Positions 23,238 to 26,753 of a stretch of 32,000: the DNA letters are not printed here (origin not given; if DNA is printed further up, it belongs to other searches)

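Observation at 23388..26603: Stand-alone SF1 helicase fused to a Vsr/DUF559-like nuclease fold: candidate single-gene defence protein with a degenerate nuclease motif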

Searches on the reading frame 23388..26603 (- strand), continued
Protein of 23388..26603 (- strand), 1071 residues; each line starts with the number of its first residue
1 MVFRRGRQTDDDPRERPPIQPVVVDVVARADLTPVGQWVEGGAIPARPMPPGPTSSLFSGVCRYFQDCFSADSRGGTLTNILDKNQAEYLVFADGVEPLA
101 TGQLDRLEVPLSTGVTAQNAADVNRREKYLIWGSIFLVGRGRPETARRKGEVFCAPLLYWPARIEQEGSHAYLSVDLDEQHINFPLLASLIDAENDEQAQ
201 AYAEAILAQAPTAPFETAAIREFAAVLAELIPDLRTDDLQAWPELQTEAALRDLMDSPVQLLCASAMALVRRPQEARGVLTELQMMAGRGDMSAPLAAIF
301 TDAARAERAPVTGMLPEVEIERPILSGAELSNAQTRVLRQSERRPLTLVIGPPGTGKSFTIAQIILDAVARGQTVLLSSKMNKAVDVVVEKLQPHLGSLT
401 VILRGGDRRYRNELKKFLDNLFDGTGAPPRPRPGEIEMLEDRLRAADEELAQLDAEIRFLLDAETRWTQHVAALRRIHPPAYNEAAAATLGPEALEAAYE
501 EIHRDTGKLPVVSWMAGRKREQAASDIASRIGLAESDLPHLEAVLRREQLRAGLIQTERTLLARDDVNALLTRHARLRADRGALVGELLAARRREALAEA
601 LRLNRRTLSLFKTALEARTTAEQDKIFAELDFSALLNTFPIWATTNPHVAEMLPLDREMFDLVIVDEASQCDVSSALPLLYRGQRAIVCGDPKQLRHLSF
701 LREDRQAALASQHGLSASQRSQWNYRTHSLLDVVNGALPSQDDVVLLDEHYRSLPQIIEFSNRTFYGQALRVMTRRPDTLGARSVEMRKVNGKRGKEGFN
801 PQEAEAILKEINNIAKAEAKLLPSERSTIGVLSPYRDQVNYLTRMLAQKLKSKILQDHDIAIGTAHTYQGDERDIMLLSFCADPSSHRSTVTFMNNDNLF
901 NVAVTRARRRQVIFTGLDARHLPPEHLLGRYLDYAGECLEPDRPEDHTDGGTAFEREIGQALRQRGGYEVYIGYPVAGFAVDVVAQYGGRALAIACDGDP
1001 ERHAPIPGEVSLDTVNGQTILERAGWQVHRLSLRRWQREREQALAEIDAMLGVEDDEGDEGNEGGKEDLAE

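Call 57: search_protein_representatives(alignment_id=A2)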
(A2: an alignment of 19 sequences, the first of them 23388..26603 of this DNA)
Query: 19 sequences, 916 profile positions. Proteins with E-value up to 0.001 (for the whole library): 50627; up to 1e-10: 29988; up to 1e-30: 10668. The best 150 are listed.
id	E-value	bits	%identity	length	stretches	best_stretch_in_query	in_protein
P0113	0.0e+00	1278.2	-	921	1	1-914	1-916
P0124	0.0e+00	1200.9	-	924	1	5-911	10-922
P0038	0.0e+00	1180.9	-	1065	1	4-912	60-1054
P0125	0.0e+00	1157.1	-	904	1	8-910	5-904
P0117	0.0e+00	1145.3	-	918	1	4-913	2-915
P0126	0.0e+00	1141.9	-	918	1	3-908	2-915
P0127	0.0e+00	1130.7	-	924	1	4-910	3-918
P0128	0.0e+00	1129.8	-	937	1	7-913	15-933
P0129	0.0e+00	1120.5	-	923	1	6-912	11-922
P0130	0.0e+00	1118.0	-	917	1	6-912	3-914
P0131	0.0e+00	1113.3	-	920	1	5-912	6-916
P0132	0.0e+00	1113.0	-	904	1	6-911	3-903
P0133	0.0e+00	1109.4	-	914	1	6-909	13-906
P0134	0.0e+00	1108.3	-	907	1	5-910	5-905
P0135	0.0e+00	1107.1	-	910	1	3-910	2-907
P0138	0.0e+00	1079.4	-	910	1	5-909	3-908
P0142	0.0e+00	1068.9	-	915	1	4-910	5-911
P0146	0.0e+00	1064.2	-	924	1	7-910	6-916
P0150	0.0e+00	1052.6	-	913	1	5-910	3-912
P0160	0.0e+00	1036.3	-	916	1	1-910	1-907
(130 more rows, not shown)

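Call 68: search_protein_families(library=pfam, alignment_id=A5, max_evalue=1)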
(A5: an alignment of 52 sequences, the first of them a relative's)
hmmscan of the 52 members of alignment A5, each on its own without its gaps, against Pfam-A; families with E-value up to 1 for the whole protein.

A. member 1, P0117 (918 aa): 23 families
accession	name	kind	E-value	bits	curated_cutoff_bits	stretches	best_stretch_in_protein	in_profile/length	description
PF13087.12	AAA_12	-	3.3e-18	66.4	27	1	611-778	14-187/195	AAA domain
PF13086.12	AAA_11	-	1.8e-17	64.4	27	1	270-563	4-251/257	AAA domain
PF13604.12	AAA_30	-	3.4e-11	43.7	27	2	268-397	2-115/191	AAA domain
PF13245.12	AAA_19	-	8.8e-09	36.1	25.1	1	272-562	1-129/134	AAA domain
PF02562.22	PhoH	-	0.00035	20.5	27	1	269-317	6-54/205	PhoH-like protein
PF20720.3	nSTAND3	-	0.00067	19.8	27.2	1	281-340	16-75/155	Novel STAND NTPase 3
PF13191.12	AAA_16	-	0.0013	19.7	32.6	1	278-346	20-85/167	AAA ATPase domain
PF00580.27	UvrD-helicase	-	0.0022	18.2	23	1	269-332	2-67/271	UvrD/REP helicase N-terminal domain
PF13401.12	AAA_22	-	0.0033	18.2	27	1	281-334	4-58/130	AAA domain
PF25199.1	nSTAND_NTPase5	-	0.007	16.6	34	1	273-351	30-112/145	Novel STAND NTPase 5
PF18741.7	MTES_1575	-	0.012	16.1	38.2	1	821-907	1-92/96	REase_MTES_1575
PF00270.35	DEAD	-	0.025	14.7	26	1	272-336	4-71/167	DEAD/DEAH box helicase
PF01443.25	Viral_helicase1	-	0.027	14.7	21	0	526-566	59-101/228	Viral superfamily 1 RNA helicase core domain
PF25317.1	SAM_SMF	-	0.034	14.9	27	0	142-166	6-30/65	SMF/DprA SAM domain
PF24883.2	NPHP3_N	-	0.035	14.7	24.8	1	273-312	13-51/164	Nephrocystin 3, N-terminal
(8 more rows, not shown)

B. families by the number of members that match (of 52 scanned): 112 families (the first 25 are shown)
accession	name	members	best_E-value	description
PF13087.12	AAA_12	52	6.4e-29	AAA domain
PF13086.12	AAA_11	52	8.7e-26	AAA domain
PF13604.12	AAA_30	52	1.3e-14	AAA domain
PF13245.12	AAA_19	52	3.4e-12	AAA domain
PF02562.22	PhoH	52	4.8e-11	PhoH-like protein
PF13401.12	AAA_22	52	5.1e-08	AAA domain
PF01443.25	Viral_helicase1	51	1.8e-10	Viral superfamily 1 RNA helicase core domain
PF20720.3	nSTAND3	51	3.7e-07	Novel STAND NTPase 3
PF13481.12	AAA_25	48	1.8e-06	AAA domain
PF00004.35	AAA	48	0.00048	ATPase family associated with various cellular activities (AAA)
PF05127.21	NAT10_TcmA_helicase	47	5.1e-06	RNA cytidine acetyltransferase NAT10/TcmA, helicase domain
PF13191.12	AAA_16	47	9.6e-06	AAA ATPase domain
PF00580.27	UvrD-helicase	42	3.1e-11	UvrD/REP helicase N-terminal domain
PF18741.7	MTES_1575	41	2.1e-13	REase_MTES_1575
PF09848.15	SLFN-g3_helicase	40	2.9e-09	Schlafen group 3, DNA/RNA helicase domain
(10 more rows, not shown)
